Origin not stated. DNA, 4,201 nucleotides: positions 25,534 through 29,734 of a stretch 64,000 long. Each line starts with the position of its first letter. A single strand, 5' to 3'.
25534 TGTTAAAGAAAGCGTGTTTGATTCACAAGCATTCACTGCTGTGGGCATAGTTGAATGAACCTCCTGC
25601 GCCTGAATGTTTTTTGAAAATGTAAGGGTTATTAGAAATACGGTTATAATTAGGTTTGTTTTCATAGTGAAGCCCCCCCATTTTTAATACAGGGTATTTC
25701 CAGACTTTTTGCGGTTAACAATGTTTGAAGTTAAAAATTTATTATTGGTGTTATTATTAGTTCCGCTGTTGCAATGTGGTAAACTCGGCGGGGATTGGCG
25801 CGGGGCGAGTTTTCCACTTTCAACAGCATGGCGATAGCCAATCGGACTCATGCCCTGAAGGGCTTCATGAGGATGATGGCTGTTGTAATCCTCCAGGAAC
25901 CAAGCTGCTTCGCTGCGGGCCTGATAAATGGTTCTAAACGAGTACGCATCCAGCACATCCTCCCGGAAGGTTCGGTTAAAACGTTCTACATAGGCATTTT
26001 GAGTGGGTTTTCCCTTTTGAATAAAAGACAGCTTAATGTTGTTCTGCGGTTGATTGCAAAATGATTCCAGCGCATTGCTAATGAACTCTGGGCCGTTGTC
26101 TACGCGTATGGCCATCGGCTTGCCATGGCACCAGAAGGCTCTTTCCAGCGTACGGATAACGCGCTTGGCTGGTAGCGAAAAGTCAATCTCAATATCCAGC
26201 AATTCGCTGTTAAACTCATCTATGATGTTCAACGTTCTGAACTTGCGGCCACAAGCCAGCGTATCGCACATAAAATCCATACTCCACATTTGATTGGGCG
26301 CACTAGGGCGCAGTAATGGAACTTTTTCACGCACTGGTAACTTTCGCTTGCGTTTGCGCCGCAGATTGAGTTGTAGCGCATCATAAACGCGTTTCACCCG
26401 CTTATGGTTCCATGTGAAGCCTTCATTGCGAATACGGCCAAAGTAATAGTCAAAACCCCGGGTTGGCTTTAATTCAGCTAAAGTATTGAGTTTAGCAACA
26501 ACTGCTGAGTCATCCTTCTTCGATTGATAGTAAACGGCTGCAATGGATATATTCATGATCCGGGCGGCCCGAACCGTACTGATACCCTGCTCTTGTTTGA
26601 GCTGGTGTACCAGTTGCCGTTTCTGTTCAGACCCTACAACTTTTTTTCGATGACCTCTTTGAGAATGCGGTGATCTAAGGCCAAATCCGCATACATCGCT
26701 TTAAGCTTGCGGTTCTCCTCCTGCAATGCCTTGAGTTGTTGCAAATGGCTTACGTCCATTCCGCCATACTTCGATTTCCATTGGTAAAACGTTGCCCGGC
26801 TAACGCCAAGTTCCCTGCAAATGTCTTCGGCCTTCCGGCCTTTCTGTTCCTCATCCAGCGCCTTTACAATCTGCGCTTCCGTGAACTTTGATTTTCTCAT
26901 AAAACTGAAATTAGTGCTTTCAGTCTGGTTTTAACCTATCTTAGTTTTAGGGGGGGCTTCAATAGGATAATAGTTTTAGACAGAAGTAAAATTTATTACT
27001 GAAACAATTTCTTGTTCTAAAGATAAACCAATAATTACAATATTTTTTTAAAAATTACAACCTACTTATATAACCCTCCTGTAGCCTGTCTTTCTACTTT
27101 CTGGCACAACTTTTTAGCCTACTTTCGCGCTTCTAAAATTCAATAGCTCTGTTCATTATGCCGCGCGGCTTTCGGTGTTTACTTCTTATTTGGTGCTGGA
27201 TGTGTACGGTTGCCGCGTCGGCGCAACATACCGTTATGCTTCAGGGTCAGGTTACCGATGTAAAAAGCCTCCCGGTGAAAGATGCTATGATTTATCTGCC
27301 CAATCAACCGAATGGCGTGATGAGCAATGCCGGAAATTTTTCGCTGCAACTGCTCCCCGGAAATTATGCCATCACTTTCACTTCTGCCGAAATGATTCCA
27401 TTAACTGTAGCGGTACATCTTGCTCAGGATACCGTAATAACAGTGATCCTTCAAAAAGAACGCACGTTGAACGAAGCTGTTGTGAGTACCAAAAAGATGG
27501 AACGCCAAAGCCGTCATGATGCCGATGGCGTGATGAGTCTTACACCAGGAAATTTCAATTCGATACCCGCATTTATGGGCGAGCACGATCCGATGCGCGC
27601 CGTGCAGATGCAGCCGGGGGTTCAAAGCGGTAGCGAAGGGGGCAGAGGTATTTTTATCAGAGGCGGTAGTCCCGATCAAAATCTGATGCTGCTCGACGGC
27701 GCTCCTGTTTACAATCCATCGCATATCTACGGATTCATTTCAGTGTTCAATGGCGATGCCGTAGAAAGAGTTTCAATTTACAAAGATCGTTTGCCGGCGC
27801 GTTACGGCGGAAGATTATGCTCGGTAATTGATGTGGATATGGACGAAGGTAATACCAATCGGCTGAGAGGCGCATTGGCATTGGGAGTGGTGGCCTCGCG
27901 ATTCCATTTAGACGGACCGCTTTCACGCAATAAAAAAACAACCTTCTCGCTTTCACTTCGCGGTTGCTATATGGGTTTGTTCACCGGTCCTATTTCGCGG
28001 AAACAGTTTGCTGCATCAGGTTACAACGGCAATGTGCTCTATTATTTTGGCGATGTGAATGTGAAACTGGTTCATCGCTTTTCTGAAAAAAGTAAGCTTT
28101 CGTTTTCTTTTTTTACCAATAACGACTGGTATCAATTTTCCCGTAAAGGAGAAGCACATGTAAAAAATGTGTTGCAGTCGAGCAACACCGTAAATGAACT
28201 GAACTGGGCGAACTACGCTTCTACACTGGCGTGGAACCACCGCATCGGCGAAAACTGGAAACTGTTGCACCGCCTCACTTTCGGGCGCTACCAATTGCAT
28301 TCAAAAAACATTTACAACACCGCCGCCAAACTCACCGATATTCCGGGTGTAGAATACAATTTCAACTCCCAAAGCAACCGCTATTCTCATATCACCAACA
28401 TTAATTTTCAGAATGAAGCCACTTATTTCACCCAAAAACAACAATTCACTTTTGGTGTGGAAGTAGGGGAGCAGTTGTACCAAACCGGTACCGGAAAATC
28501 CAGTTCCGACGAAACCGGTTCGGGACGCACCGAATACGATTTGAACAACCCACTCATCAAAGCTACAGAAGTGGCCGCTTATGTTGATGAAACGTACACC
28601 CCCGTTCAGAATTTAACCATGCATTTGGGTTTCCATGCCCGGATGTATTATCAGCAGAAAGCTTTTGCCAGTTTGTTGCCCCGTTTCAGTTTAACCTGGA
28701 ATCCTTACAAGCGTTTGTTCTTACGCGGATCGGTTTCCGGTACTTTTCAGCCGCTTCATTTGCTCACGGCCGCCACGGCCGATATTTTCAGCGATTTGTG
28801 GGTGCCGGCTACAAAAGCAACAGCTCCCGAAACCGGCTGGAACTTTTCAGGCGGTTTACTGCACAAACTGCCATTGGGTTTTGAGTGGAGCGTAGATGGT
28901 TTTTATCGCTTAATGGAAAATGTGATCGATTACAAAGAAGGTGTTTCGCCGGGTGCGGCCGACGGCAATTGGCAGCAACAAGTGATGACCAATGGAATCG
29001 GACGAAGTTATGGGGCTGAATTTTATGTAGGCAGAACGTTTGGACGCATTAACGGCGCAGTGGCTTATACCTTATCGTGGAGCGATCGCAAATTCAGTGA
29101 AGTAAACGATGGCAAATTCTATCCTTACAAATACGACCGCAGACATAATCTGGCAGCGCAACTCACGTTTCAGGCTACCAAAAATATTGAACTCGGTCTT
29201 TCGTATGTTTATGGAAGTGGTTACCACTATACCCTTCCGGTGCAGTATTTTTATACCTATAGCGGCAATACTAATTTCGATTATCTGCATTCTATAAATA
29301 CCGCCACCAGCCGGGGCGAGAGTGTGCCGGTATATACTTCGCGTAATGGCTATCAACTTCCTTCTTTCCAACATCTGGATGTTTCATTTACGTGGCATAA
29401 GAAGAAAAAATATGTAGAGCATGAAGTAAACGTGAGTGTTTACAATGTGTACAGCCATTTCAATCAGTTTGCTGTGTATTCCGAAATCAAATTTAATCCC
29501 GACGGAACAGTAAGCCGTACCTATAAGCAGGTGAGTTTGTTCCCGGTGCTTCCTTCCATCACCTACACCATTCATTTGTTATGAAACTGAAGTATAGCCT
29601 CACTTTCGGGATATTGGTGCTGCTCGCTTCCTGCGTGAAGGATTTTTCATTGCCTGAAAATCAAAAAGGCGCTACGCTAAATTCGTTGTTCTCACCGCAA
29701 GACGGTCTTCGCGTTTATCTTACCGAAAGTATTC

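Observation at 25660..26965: Intact IS sits 2 nt upstream of the giant T9SS gene's ATG, with the target duplication overlapping the start codon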

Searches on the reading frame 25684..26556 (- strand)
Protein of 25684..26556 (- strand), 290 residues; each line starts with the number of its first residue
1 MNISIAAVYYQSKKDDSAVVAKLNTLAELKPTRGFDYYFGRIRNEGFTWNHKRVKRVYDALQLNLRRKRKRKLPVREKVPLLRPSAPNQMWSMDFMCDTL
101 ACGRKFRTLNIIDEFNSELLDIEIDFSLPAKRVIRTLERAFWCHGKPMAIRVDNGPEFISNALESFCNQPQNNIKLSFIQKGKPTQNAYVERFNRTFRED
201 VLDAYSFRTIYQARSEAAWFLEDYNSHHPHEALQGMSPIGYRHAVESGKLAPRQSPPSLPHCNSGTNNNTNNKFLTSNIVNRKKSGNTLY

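Call 3: search_protein_families(library=pfam, proteins=[window:25684-26556:-])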
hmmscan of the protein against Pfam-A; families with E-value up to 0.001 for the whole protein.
window:25684-26556:- (290 aa): 3 families
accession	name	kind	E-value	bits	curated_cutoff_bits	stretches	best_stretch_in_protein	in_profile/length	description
PF13683.12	rve_3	-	3.8e-22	78.3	26.5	1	173-238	2-67/67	Integrase core domain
PF00665.32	rve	-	1.1e-18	67.8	32.6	1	85-184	2-102/102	Integrase core domain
PF24764.1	rva_4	-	0.00019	21.6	26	1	86-207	6-122/194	Integrase core domain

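Call 22: search_protein_families(library=ncbifam, proteins=[window:25684-26556:-], max_evalue=0.01)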
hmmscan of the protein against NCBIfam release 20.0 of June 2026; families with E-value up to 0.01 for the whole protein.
window:25684-26556:- (290 aa): 3 families
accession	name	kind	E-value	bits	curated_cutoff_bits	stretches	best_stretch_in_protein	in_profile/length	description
NF033516.0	transpos_IS3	equivalog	1.5e-55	189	160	1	7-242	116-369/369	IS3 family transposase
NF033577.2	transpos_IS481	equivalog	3.3e-28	99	224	1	18-239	62-281/284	IS481 family transposase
NF006918.0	PRK09409.1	subfamily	0.00018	21.2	597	1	14-242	47-285/301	IS2 transposase TnpB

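Call 25: find_encoding_contigs(protein=window:25684-26556:-, flank=5000, max_places=10)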
Protein window:25684-26556:- (290 aa): no gene with exactly this product is on record in the collection.

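Call 31: search_dna_similar(query=window:25684-26556:-, collection=plasmids, mode=protein, max_rows=15)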
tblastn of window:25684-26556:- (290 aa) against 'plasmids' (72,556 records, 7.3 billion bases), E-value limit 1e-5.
The search stops at 5000 records and this limit was reached: more records match than are counted here, and every count below describes the 5000 best-scoring records only.
Records with a match: at least 5000; places in all: 10058; records where one place covers at least 80% of the query: 4000.
Best place of each record, by identity: <60% 5000.
By first word of the organism name: Klebsiella 2000; Escherichia 467; Salmonella 276; Xanthomonas 240; Enterobacter 237; Rhizobium 194; Citrobacter 123; Ralstonia 115; Yersinia 92; Acinetobacter 82; and 177 more.
By predicted mobility (MOB-suite, as given by PLSDB): conjugative 2338; non-mobilizable 1805; mobilizable 857.
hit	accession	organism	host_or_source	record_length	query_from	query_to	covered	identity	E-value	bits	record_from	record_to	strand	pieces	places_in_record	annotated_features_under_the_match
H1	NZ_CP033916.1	Chryseobacterium shandongense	Zimmer water bag,Zimmer water bag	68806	2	260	89%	49.0%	9e-63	221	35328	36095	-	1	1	none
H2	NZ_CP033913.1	Chryseobacterium shandongense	Homo sapiens,CEREBRAL SPINAL FLUID ...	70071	2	260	89%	49.0%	9e-63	221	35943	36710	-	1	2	none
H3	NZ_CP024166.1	Salmonella enterica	laboratory strain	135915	1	243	84%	49.6%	1e-63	223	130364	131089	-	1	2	IS3 family transposase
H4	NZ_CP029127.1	Klebsiella oxytoca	-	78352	1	251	87%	47.6%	3e-63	222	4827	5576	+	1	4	IS3 family transposase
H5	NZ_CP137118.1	Citrobacter freundii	Homo sapiens,urine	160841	1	251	87%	47.6%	4e-63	221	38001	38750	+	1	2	IS3 family transposase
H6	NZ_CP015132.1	Klebsiella pneumoniae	-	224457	1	251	87%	47.6%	5e-63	221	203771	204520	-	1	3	IS3 family transposase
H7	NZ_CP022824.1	Klebsiella quasivariicola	Homo sapiens,wound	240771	1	251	87%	47.6%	5e-63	221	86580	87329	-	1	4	IS3 family transposase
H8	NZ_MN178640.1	Kluyvera cryocrescens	-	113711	1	251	87%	47.6%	9e-63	221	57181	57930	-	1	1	IS3 family transposase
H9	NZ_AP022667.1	Kluyvera ascorbata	-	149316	1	251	87%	47.6%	9e-63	221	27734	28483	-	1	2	IS3 family transposase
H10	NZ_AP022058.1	Klebsiella sp. WP4-W18-ESBL-05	-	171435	1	251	87%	47.6%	9e-63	221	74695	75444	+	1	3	IS3 family transposase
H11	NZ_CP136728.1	Citrobacter braakii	Homo sapiens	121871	1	247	85%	48.4%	2e-62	219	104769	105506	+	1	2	none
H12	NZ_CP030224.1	Salmonella enterica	-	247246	1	243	84%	49.2%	1e-63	223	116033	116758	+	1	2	IS3 family transposase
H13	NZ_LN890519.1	Salmonella enterica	Homo sapiens,Human Stool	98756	1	243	84%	49.2%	8e-63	221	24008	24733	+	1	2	IS3 family transposase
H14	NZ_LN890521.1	Salmonella enterica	Homo sapiens,Human Stool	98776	1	243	84%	49.2%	8e-63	221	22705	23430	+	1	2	IS3 family transposase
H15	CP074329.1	Salmonella enterica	environmental,sediment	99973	1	243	84%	49.2%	8e-63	221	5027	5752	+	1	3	IS3 family transposase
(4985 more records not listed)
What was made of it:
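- Closest known: IS3-family insertion sequences. Different: OrfB is under 50% identical to any plasmid-borne IS3-family transposase (call 31), so it is an undescribed element.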

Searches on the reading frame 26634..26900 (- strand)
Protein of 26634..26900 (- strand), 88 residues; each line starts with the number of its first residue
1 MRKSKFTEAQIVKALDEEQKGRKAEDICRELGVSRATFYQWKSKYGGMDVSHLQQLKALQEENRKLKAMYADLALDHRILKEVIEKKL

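Call 3: search_protein_families(library=pfam, proteins=[window:26634-26900:-])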
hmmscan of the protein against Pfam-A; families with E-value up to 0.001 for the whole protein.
window:26634-26900:- (88 aa): 7 families
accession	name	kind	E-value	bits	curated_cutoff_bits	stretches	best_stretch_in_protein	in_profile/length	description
PF01527.26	HTH_Tnp_1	-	3.7e-22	78.8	24.1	1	1-71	1-75/75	Transposase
PF13384.12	HTH_23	-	4.8e-08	33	24.6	1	8-47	7-45/50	Homeodomain-like domain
PF13518.12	HTH_28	-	4.2e-07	30.4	25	1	10-46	4-37/52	Helix-turn-helix domain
PF02796.21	HTH_7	-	7.4e-06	26.4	23.8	1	2-43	2-43/45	Helix-turn-helix domain of resolvase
PF13551.12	HTH_29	-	3e-05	24.4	28.1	1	9-45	2-36/64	Winged helix-turn helix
PF13022.12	HTH_Tnp_1_2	-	4.7e-05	23.9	27.9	1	18-45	23-50/122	Helix-turn-helix of insertion element transposase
PF06056.18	Terminase_5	-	0.00011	22.5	20.3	1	24-58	16-50/58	Putative ATPase subunit of terminase (gpP-like)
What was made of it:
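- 26634..26900 (-): orfA (88 aa, HTH_Tnp_1). Call 3 (PF01527, E = 3.7e-22).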

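Call 14: find_encoding_contigs(protein=window:26634-26900:-, flank=4000, max_places=10)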
Protein window:26634-26900:- (88 aa): 2 contigs read that carry it; 2 places shown.
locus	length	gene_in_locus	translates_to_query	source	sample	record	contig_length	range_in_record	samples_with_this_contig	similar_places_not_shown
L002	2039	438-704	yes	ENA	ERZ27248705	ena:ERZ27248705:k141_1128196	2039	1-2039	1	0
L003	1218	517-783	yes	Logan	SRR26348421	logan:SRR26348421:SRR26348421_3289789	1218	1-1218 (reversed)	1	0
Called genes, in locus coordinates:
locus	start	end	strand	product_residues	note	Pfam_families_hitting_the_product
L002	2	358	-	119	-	?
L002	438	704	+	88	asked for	PF01527:HTH_Tnp_1, PF02796:HTH_7 (weak), PF13384:HTH_23, PF13518:HTH_28 (weak), PF13551:HTH_29 (faint)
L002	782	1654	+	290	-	PF00665:rve, PF13683:rve_3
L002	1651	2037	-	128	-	?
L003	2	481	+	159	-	?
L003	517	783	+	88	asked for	PF01527:HTH_Tnp_1, PF02796:HTH_7 (weak), PF13384:HTH_23, PF13518:HTH_28 (weak), PF13551:HTH_29 (faint)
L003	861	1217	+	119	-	?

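Call 22: search_protein_families(library=ncbifam, proteins=[window:26634-26900:-], max_evalue=0.01)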
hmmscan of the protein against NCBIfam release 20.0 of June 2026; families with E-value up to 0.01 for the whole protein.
window:26634-26900:- (88 aa): 3 families
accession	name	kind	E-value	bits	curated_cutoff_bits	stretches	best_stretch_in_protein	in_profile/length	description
NF033516.0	transpos_IS3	equivalog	1.9e-13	50.4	160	1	10-83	2-81/369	IS3 family transposase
NF033577.2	transpos_IS481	equivalog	5.2e-05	22.9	224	1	17-49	9-43/284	IS481 family transposase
NF033545.0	transpos_IS630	equivalog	0.00039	20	100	1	12-65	5-55/299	IS630 family transposase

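Call 47: search_protein_families(library=ncbifam, proteins=[L003:2-481:+], max_evalue=0.01)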
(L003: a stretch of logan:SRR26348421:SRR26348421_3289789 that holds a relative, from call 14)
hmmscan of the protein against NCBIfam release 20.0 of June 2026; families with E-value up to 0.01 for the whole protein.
L003:2-481:+ (159 aa): 0 families

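Call 53: search_protein_families(library=pfam, proteins=[L003:2-481:+], max_evalue=0.05)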
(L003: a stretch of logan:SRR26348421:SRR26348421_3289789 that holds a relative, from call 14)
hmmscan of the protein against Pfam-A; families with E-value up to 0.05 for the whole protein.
L003:2-481:+ (159 aa): 0 families

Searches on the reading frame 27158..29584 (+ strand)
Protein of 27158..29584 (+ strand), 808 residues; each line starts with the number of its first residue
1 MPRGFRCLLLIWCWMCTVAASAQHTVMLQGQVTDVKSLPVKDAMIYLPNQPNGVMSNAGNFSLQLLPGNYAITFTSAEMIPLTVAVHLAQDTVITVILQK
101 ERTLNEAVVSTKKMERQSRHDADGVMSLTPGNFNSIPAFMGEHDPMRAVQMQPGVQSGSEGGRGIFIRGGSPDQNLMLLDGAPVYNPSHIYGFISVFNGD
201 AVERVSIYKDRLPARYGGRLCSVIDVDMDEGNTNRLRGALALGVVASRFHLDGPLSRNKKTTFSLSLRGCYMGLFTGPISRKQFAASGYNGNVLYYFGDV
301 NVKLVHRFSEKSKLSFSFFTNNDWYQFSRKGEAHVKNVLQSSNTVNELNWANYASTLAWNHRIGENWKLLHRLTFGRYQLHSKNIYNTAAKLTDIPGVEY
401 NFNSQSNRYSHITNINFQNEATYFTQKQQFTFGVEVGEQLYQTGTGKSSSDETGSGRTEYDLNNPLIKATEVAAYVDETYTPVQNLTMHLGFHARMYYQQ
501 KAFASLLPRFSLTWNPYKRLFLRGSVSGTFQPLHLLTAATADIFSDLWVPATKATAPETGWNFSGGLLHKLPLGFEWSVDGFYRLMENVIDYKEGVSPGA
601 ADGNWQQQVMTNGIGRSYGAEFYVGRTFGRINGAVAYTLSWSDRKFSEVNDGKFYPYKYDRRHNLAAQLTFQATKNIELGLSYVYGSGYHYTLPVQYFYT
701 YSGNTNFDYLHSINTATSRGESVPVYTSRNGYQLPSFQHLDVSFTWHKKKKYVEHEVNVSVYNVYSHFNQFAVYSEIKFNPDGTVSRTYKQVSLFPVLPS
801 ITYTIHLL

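Call 3: search_protein_families(library=pfam, proteins=[window:27158-29584:+])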
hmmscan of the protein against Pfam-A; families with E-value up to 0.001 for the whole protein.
window:27158-29584:+ (808 aa): 2 families
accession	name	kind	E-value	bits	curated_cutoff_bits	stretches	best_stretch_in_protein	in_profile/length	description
PF07715.20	Plug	-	1.1e-10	42.5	23.9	1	143-218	23-101/107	TonB-dependent Receptor Plug Domain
PF13620.12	CarboxypepD_reg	-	3e-05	24.7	32.3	1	28-98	2-81/82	Carboxypeptidase regulatory-like domain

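Call 13: find_encoding_contigs(protein=window:27158-29584:+, flank=6000, max_places=10)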
Protein window:27158-29584:+ (808 aa): 1 contig read that carries it; 1 place shown.
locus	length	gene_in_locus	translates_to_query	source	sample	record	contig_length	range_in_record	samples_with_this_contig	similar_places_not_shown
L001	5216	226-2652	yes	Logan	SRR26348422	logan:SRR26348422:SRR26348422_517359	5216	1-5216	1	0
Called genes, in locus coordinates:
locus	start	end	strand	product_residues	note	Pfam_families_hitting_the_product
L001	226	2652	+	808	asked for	PF07715:Plug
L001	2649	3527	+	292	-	PF14054:DUF4249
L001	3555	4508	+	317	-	PF01300:Sua5_yciO_yrdC, PF03481:Sua5_C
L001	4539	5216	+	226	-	?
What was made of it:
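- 27158..29584 (+): Divergent TonB-dependent receptor gene (808 aa). Call 3 (Plug domain); call 13.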

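Call 22: search_protein_families(library=ncbifam, proteins=[window:27158-29584:+], max_evalue=0.01)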
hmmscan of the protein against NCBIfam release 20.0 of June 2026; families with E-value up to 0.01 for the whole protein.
window:27158-29584:+ (808 aa): 0 families

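Call 27: find_related_loci(query=window:27158-29584:+, collection=genome_contigs, flank=10000)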
Query window:27158-29584:+ (808 aa) in genome_contigs; peptide patterns used: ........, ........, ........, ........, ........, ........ (x = any residue, [..] = any of these).
13 stretches matched a pattern; 1 encode a relative of the query (tblastn E <= 1e-3); 1 distinct loci.
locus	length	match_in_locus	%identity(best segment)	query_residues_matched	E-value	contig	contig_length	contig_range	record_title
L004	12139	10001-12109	44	5-708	0e+0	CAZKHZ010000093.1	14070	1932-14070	MAG TPA_asm: uncultured Chitinophagaceae bacterium isolate SRP128246_co1_483 genome assembly, contig: NODE_9978_length_1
